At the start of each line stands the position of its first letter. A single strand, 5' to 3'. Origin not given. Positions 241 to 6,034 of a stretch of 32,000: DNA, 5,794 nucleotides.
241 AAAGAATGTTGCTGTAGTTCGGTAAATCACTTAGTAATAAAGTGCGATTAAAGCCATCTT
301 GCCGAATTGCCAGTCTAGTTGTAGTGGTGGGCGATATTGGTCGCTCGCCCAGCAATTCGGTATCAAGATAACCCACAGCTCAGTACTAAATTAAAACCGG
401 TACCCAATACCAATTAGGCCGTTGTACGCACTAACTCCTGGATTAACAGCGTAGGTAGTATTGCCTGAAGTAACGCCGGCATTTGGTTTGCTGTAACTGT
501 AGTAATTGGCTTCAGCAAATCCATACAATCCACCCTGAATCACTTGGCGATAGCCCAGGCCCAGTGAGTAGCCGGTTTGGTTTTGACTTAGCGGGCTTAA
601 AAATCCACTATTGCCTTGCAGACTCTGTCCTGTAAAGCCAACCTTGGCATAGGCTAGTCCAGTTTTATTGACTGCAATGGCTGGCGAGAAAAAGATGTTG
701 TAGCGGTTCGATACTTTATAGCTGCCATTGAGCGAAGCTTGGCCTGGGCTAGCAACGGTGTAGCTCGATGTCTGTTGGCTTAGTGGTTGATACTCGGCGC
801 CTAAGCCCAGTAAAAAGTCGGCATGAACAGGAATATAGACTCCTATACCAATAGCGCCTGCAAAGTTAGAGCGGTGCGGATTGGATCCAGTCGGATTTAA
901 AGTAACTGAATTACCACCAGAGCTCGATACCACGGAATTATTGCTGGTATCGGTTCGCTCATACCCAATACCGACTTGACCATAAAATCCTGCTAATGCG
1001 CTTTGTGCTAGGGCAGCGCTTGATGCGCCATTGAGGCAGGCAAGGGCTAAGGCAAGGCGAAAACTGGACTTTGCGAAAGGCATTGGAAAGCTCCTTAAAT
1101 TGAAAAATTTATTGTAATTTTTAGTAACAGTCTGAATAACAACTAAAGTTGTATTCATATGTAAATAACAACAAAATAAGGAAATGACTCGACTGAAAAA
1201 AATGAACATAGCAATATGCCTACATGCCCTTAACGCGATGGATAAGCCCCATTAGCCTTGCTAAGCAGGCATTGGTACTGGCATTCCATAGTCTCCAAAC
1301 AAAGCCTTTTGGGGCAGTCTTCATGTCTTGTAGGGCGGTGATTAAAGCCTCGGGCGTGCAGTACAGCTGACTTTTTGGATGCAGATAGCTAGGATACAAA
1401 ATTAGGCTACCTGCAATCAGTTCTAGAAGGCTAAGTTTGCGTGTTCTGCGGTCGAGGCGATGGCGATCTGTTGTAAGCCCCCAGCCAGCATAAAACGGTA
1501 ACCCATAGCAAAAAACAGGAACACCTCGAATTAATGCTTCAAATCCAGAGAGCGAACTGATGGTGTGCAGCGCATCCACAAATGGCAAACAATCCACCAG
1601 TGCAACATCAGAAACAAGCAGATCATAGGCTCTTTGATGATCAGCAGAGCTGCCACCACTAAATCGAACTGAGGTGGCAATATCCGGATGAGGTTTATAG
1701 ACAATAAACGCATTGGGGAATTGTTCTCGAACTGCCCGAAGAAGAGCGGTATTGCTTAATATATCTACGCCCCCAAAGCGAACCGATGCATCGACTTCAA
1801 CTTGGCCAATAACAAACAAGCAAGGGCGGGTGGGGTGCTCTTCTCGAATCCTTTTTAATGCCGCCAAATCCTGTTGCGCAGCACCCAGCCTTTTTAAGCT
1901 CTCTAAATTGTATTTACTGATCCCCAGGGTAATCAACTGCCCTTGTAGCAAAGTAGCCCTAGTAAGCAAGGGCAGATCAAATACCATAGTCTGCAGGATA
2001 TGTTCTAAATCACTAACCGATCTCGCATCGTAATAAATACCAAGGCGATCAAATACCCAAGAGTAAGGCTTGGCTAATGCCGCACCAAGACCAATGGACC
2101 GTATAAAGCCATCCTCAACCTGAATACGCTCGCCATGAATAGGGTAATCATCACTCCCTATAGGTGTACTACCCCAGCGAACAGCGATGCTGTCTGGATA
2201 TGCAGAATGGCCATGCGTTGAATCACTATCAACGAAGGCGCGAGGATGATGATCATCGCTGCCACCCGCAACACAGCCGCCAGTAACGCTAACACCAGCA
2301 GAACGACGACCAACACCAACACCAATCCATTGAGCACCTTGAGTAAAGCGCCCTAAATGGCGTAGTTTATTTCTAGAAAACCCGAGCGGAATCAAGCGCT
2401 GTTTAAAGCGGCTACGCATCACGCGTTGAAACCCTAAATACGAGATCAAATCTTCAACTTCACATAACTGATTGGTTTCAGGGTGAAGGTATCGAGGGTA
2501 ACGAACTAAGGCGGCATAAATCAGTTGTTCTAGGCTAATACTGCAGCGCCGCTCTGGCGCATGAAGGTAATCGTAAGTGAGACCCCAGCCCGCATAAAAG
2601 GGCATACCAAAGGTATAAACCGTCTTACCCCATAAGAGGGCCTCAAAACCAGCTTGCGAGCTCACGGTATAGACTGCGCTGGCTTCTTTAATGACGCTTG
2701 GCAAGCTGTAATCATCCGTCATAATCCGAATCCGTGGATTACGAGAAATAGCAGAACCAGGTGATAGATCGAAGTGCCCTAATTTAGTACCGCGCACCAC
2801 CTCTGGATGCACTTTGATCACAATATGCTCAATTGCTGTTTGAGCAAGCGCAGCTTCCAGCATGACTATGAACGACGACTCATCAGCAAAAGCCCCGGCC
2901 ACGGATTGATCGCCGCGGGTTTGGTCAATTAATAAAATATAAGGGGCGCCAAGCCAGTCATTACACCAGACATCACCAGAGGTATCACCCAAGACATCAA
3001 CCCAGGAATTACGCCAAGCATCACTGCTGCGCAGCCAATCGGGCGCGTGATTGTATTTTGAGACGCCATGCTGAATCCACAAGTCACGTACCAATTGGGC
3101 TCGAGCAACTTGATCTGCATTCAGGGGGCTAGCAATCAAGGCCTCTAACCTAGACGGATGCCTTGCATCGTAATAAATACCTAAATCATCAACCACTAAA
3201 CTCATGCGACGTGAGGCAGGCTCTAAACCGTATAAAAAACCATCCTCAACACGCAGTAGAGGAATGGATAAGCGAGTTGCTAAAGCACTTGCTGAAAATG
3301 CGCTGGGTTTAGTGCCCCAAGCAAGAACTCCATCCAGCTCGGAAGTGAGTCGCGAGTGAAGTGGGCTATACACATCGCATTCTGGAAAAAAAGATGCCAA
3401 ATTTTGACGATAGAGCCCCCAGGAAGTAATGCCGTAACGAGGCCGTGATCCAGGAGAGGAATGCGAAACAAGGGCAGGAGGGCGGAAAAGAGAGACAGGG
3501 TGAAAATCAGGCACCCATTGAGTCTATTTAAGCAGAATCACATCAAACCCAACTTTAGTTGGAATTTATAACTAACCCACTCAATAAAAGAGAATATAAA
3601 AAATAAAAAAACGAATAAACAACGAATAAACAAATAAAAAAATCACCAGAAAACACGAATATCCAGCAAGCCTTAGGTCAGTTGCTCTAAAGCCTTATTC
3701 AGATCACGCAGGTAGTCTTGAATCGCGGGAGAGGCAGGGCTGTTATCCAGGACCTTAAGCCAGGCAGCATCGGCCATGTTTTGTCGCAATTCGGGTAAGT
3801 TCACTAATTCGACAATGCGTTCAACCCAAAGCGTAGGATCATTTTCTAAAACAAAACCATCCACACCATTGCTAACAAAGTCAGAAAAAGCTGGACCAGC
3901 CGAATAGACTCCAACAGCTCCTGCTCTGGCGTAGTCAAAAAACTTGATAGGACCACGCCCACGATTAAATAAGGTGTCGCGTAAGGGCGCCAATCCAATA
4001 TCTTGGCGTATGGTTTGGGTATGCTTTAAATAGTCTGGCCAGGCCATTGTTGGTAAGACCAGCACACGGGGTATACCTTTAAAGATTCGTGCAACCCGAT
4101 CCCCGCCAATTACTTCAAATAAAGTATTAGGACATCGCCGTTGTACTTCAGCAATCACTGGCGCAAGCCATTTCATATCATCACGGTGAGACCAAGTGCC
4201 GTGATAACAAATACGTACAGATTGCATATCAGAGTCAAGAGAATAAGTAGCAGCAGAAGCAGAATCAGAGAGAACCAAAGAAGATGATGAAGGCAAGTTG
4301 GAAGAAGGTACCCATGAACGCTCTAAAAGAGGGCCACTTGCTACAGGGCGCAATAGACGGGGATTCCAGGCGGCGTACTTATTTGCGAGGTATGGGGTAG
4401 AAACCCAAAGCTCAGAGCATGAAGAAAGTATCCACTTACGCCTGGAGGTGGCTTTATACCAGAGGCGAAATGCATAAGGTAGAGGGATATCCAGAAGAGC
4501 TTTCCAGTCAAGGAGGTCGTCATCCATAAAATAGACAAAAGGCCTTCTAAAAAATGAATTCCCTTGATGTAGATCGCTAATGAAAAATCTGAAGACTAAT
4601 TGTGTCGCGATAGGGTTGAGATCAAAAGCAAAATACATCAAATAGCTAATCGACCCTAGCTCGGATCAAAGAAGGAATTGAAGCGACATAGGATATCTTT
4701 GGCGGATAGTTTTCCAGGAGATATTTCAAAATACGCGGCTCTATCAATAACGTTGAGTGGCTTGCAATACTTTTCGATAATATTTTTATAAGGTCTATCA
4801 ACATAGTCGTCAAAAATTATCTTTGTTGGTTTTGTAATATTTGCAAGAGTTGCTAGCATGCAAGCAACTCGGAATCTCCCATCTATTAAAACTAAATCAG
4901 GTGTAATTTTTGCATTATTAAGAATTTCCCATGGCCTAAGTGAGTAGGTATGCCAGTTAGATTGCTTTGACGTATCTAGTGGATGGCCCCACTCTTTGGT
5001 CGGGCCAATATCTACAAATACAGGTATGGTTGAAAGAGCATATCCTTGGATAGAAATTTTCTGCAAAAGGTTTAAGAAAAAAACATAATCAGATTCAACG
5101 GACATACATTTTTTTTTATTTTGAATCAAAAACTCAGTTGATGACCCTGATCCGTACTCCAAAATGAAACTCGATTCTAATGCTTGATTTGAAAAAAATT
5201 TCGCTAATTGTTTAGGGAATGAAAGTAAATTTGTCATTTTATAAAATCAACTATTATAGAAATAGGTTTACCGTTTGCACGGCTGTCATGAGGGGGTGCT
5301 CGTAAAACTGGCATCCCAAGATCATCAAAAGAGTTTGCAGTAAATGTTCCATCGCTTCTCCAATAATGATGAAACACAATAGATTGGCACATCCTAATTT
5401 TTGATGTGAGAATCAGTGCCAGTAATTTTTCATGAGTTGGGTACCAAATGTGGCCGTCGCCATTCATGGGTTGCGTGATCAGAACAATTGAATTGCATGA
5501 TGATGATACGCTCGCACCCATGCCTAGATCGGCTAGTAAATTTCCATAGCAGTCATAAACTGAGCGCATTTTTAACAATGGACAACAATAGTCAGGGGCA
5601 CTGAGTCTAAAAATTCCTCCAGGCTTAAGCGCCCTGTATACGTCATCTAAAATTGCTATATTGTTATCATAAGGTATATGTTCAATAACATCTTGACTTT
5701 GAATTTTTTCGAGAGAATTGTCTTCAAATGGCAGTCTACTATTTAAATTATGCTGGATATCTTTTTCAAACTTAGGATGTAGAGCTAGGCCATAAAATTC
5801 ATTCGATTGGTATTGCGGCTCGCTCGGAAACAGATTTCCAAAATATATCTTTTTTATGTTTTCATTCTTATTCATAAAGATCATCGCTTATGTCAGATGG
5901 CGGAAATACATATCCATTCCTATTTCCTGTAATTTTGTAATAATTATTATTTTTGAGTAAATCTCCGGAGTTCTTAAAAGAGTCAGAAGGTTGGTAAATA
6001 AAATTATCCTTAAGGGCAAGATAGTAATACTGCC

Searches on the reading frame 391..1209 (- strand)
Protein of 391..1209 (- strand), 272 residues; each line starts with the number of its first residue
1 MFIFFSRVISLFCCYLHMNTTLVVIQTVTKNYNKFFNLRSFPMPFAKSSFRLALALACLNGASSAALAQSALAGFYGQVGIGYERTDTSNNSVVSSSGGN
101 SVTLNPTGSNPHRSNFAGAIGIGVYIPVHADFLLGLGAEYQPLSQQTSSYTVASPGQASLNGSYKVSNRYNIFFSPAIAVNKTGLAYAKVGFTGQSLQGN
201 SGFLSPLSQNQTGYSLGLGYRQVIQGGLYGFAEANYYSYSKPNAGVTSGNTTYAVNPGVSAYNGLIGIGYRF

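Call 11: search_protein_families(library=pfam, proteins=[window:391-1209:-], max_evalue=0.001)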
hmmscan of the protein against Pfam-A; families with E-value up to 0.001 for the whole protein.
window:391-1209:- (272 aa): 1 family
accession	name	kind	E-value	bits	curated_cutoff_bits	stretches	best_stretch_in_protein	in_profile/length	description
PF13505.12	OMP_b-brl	-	1.8e-06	28.7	28.7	1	55-272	2-175/175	Outer membrane protein beta-barrel domain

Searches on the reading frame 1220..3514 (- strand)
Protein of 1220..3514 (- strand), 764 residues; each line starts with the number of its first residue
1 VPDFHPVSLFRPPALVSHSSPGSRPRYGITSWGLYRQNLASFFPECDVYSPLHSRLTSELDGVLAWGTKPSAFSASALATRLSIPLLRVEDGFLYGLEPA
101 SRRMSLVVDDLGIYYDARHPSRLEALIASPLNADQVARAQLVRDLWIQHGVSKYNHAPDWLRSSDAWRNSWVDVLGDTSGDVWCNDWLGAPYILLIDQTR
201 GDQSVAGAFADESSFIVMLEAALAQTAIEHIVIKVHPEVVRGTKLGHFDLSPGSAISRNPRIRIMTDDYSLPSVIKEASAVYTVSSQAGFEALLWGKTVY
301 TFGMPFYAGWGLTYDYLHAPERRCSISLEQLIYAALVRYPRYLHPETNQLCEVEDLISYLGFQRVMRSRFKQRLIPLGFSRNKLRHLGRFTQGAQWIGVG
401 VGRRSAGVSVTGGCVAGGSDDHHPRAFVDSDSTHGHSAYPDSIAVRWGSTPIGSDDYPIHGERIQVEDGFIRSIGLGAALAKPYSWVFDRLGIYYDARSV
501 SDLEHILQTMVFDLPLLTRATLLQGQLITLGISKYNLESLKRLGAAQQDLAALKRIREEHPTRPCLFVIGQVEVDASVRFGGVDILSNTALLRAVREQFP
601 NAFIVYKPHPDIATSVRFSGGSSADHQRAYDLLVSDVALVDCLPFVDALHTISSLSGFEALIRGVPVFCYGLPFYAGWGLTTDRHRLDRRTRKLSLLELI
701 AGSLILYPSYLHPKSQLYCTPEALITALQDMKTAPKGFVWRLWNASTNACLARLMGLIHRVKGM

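Call 11: search_protein_families(library=pfam, proteins=[window:1220-3514:-], max_evalue=0.001)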
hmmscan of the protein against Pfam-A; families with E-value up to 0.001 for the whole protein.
window:1220-3514:- (764 aa): 1 family
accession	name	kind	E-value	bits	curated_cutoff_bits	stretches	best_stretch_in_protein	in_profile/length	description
PF05159.20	Capsule_synth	-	4.3e-66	223.9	20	2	63-342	3-310/310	Capsule polysaccharide biosynthesis protein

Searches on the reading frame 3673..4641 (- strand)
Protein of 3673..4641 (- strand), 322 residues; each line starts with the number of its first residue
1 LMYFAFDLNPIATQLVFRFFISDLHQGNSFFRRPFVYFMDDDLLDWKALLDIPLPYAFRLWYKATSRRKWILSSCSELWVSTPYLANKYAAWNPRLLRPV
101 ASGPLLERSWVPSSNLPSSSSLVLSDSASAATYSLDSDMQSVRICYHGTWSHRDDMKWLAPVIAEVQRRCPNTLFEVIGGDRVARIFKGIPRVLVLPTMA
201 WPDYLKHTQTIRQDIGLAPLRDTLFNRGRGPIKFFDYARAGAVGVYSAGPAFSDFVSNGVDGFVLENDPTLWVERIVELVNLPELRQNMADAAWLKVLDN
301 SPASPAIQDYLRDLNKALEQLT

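Call 11: search_protein_families(library=pfam, proteins=[window:3673-4641:-], max_evalue=0.001)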
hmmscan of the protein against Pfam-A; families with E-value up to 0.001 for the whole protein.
window:3673-4641:- (322 aa): 1 family
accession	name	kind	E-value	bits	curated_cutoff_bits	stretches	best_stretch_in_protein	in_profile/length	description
PF13692.12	Glyco_trans_1_4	-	2.4e-06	28.3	27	1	143-280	3-140/142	Glycosyl transferases group 1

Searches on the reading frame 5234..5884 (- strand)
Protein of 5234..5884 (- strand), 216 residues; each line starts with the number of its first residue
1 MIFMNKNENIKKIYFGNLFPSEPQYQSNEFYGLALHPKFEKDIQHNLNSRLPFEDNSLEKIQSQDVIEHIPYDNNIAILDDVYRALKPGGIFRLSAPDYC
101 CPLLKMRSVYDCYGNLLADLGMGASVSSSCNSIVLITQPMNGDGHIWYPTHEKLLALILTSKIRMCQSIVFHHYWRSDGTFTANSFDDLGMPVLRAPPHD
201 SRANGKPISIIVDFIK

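Call 11: search_protein_families(library=pfam, proteins=[window:5234-5884:-], max_evalue=0.001)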
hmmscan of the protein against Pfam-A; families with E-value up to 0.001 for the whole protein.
window:5234-5884:- (216 aa): 2 families
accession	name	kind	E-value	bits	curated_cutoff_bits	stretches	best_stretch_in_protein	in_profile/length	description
PF08241.18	Methyltransf_11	-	4.1e-06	27.8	21.2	1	44-92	48-93/95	Methyltransferase domain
PF13649.12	Methyltransf_25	-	0.0004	21.4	27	1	46-90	54-97/97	Methyltransferase domain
